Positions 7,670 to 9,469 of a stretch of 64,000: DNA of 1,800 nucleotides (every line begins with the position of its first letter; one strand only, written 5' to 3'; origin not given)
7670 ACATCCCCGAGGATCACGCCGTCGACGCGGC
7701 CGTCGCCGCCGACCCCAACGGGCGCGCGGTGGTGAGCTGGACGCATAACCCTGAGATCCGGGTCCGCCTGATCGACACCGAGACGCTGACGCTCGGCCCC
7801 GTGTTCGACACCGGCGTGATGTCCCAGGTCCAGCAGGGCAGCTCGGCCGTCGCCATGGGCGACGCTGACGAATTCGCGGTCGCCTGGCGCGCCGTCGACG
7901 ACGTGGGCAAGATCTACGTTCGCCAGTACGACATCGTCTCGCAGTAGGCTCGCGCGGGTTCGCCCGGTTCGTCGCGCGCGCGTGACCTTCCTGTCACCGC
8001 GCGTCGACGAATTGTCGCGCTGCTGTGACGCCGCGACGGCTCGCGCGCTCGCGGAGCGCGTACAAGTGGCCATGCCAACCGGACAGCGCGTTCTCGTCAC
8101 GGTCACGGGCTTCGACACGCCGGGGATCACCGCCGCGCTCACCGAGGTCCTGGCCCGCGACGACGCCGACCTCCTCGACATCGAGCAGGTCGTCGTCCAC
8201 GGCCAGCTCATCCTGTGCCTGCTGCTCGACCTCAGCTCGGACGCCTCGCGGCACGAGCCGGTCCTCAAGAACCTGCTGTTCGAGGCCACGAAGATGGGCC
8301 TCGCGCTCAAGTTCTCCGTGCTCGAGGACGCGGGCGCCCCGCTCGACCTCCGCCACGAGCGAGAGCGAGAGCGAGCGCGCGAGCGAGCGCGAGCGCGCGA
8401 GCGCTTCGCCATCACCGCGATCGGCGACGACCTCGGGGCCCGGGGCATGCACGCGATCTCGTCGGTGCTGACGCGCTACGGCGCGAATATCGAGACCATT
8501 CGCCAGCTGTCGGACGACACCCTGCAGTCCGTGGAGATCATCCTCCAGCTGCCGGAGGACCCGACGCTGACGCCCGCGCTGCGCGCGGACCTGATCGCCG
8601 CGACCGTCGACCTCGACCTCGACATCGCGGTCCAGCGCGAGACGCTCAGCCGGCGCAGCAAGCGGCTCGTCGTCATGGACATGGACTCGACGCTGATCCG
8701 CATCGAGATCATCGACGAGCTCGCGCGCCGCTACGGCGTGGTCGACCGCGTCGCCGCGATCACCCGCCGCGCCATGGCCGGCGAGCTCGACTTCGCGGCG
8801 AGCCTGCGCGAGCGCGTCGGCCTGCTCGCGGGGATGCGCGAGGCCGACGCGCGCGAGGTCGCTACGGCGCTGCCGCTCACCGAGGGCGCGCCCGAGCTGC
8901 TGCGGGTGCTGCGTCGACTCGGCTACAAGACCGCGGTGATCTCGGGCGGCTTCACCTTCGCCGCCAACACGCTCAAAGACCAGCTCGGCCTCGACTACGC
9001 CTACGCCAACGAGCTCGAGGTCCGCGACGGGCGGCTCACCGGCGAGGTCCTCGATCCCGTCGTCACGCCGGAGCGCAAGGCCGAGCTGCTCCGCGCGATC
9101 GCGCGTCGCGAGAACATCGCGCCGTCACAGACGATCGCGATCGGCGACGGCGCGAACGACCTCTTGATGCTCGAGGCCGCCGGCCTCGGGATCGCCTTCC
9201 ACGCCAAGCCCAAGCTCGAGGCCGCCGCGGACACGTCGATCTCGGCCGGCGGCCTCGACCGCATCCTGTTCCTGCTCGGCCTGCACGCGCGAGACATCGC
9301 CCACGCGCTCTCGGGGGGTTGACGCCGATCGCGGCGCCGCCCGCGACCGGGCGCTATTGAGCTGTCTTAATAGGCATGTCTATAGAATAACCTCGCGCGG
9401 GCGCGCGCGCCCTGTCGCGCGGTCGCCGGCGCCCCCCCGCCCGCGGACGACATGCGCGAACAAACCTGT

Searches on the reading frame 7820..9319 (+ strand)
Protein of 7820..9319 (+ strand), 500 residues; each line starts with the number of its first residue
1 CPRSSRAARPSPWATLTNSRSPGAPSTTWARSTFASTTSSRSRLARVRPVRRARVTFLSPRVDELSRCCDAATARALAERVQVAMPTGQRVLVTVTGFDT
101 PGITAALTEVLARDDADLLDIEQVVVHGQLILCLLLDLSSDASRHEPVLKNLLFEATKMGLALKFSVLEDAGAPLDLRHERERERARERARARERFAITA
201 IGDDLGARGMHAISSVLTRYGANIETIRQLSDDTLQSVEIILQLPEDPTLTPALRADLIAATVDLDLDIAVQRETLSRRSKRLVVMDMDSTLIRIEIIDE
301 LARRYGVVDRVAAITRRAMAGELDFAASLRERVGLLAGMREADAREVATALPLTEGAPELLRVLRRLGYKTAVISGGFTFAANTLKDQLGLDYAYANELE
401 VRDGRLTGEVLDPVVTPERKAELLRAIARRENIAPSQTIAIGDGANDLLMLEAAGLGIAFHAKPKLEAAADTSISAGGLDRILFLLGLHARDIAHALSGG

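Call 33: search_protein_families(library=pfam, proteins=[window:7820-9319:+], max_evalue=0.0001)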
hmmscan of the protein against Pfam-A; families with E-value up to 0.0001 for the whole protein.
window:7820-9319:+ (500 aa): 6 families
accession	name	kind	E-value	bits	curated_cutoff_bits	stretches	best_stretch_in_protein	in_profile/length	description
PF12710.13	HAD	-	6.3e-27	95.7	27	1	284-452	1-189/189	haloacid dehalogenase-like hydrolase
PF00702.32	Hydrolase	-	5e-25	89.5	26.4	1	282-455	2-191/191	haloacid dehalogenase-like hydrolase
PF13740.12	ACT_6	-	8.7e-24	83.7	23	1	90-165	2-75/76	ACT domain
PF21086.3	ACT_PSP_2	-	1.5e-10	41.4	24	1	197-272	4-77/77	ACT domain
PF08282.18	Hydrolase_3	-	2.2e-10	41.1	20.9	1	420-472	188-241/255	haloacid dehalogenase-like hydrolase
PF01842.31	ACT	-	2.7e-06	27.5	27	0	210-255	14-62/66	ACT domain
